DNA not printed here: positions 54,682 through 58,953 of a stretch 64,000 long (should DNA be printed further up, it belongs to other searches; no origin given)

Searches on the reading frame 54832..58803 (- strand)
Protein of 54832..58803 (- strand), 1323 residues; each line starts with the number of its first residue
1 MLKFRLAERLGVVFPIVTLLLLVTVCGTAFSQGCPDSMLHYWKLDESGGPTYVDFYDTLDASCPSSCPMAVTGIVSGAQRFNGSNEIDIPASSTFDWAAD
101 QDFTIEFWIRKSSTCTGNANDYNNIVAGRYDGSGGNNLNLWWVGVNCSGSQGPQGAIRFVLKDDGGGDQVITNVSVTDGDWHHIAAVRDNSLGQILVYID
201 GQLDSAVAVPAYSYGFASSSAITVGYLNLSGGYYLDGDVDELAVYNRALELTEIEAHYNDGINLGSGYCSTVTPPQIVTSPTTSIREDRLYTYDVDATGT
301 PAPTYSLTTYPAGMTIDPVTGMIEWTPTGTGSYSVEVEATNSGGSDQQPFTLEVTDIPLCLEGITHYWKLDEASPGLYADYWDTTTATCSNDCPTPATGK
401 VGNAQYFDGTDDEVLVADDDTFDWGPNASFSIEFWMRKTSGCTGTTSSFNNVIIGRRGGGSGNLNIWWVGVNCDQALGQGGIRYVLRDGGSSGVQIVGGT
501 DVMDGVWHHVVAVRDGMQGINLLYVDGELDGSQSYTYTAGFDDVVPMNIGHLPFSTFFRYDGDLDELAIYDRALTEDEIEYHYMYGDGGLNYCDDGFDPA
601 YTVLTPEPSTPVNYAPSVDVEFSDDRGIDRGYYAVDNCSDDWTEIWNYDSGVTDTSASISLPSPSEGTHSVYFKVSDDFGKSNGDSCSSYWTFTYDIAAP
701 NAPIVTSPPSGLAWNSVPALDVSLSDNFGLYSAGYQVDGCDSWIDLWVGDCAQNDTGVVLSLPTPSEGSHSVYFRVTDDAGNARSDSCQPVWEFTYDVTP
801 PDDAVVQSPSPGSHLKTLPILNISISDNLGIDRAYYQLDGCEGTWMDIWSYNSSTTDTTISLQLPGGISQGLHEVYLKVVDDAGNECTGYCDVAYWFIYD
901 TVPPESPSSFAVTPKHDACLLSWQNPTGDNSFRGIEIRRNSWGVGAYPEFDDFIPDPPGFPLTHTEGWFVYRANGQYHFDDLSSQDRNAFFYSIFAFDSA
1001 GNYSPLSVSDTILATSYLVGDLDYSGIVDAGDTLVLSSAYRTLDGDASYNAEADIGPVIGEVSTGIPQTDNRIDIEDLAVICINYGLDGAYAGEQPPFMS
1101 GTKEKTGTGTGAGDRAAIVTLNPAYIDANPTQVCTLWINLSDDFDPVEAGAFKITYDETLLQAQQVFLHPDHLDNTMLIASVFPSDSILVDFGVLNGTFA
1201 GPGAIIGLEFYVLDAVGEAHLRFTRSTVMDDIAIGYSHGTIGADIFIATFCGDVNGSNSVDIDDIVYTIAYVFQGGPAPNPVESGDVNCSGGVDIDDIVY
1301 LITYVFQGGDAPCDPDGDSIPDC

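Call 11: search_protein_families(library=pfam, proteins=[window:54832-58803:-], max_evalue=0.001)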
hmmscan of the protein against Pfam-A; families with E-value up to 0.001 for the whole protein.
window:54832-58803:- (1323 aa): 8 families
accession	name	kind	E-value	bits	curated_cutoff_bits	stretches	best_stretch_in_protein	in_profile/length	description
PF13385.13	Laminin_G_3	-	2.7e-44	151.4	27.6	2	408-579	1-150/151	Concanavalin A-like lectin/glucanases superfamily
PF05345.18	He_PIG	-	1.2e-10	42.1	24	1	275-355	2-96/96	Putative Ig domain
PF07953.20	Toxin_R_bind_N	-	2e-09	37.9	23.8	0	74-205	25-149/191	Clostridium neurotoxin, N-terminal receptor binding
PF02210.31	Laminin_G_2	-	1.4e-08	35.7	22.9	0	154-227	27-99/126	Laminin G domain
PF00801.26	PKD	-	1.6e-05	25.3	23.5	0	642-683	30-73/80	PKD domain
PF00404.24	Dockerin_1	-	2.7e-05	24.7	22.9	1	1252-1305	2-56/57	Dockerin type I domain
PF19077.6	Big_13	-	4.6e-05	24.3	27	0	765-787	72-94/102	Bacterial Ig-like domain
PF00054.30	Laminin_G_1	-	0.00051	20.7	24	0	484-538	32-86/131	Laminin G domain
